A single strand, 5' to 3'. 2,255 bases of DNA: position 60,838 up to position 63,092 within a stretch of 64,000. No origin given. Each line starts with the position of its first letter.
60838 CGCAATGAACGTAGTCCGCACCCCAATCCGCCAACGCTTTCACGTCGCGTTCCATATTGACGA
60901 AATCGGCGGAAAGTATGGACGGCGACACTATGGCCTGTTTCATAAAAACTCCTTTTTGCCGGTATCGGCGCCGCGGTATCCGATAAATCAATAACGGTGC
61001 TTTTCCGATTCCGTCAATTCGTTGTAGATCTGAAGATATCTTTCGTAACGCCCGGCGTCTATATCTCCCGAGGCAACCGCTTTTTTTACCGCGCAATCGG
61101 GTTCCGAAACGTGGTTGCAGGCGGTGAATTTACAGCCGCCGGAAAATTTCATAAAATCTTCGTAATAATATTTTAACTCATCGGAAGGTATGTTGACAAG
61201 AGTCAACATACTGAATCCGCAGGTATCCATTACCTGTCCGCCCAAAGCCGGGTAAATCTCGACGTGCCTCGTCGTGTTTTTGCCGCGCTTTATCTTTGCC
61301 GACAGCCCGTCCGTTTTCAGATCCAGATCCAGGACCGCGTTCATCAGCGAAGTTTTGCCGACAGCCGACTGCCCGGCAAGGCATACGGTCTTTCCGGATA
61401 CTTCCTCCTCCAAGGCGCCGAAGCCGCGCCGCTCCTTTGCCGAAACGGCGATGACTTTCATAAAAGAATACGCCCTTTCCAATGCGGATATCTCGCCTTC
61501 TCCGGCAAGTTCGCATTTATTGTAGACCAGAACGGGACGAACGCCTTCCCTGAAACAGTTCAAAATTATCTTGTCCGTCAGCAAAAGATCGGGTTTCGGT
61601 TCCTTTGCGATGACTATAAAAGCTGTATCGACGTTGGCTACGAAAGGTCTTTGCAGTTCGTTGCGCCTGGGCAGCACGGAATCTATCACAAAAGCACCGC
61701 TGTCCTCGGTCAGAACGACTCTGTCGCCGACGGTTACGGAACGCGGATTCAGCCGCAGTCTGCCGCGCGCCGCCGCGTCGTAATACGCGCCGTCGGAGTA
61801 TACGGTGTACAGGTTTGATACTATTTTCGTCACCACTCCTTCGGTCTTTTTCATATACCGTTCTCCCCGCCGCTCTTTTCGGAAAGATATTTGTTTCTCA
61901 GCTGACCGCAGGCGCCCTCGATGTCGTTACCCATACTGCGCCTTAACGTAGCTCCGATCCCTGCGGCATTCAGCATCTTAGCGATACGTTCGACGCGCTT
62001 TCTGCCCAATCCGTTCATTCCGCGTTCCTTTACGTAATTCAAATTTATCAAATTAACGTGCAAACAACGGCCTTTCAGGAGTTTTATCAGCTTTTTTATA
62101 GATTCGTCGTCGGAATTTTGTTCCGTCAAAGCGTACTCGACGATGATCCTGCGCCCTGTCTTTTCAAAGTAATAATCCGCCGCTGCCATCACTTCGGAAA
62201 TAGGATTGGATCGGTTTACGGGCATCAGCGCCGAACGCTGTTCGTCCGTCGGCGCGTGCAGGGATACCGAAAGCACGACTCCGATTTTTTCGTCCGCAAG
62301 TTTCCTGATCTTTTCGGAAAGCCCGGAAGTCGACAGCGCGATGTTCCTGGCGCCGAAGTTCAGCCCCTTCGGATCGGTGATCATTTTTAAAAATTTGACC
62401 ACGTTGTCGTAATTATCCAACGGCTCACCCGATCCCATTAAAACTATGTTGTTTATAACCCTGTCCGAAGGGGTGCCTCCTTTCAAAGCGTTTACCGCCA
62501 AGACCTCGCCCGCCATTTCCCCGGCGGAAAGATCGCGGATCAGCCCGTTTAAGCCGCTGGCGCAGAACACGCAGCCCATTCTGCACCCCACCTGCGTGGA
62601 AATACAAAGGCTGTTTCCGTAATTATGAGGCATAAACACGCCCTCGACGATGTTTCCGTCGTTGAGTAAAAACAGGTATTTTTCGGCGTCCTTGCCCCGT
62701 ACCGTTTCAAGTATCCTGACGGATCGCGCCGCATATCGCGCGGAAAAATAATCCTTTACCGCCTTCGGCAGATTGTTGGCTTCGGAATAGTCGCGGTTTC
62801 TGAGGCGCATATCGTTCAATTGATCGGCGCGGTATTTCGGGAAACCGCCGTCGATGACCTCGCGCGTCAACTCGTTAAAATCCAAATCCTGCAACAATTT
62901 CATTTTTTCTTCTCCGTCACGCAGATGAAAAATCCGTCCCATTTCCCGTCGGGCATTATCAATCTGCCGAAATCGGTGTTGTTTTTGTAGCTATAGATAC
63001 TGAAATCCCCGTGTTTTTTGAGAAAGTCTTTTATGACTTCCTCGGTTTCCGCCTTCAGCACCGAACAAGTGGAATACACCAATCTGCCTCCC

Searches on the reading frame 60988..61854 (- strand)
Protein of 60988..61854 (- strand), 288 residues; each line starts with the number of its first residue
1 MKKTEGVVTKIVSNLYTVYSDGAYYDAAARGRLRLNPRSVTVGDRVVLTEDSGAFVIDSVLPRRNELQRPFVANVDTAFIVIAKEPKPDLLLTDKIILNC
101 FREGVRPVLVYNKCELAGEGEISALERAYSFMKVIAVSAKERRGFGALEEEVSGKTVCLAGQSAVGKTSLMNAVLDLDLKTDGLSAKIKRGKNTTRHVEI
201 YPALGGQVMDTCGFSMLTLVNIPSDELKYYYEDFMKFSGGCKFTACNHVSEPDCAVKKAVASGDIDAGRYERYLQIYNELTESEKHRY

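Call 58: search_protein_families(library=ncbifam, proteins=[window:60988-61854:-], max_evalue=0.00001)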
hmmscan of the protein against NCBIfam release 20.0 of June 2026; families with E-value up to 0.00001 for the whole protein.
window:60988-61854:- (288 aa): 3 families
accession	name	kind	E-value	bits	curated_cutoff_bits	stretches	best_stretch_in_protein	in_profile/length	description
TIGR00157.1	TIGR00157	equivalog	6.5e-54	183.1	100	1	41-277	2-246/247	ribosome small subunit-dependent GTPase A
NF008931.0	PRK12288.1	equivalog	2.6e-47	161.6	360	1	26-286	59-339/347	small ribosomal subunit biogenesis GTPase RsgA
NF008932.0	PRK12289.1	equivalog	8.6e-41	140.2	483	1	28-285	47-306/363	small ribosomal subunit biogenesis GTPase RsgA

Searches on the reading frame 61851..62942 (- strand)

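Call 58: search_protein_families(library=ncbifam, proteins=[window:61851-62942:-], max_evalue=0.00001)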
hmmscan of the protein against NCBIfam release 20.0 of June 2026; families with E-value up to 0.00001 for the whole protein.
window:61851-62942:- (363 aa): 8 families
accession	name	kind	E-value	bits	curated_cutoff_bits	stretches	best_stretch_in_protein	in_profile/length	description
TIGR00048.1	rRNA_mod_RlmN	equivalog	6.1e-93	311.6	290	1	15-356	6-350/355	dual-specificity RNA methyltransferase RlmN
NF011031.0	PRK14461.1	equivalog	2.1e-76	257.3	601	1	13-350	6-363/372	ribosomal RNA large subunit methyltransferase N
NF000424.4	CfrAB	exception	2.6e-60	204.6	530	1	26-349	8-337/338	Cfr family 23S rRNA (adenine(2503)-C(8))-methyltransferase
NF011024.0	PRK14453.1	equivalog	1.5e-59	202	468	1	26-354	12-346/348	23S rRNA (adenine(2503)-C(8))-methyltransferase Cfr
NF008396.0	PRK11194.1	equivalog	1.2e-58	198.8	633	1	11-349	10-354/379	dual-specificity RNA methyltransferase RlmN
TIGR04432.1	rSAM_Cfr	equivalog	2.7e-58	197.8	550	1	30-349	14-339/341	Cfr family 23S rRNA (adenine(2503)-C(8))-methyltransferase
NF011034.0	PRK14464.1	equivalog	2.3e-52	177.9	422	1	49-355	35-333/348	RNA methyltransferase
NF011040.0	PRK14470.1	equivalog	8.6e-48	163.5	441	1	52-350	37-333/338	ribosomal RNA large subunit methyltransferase N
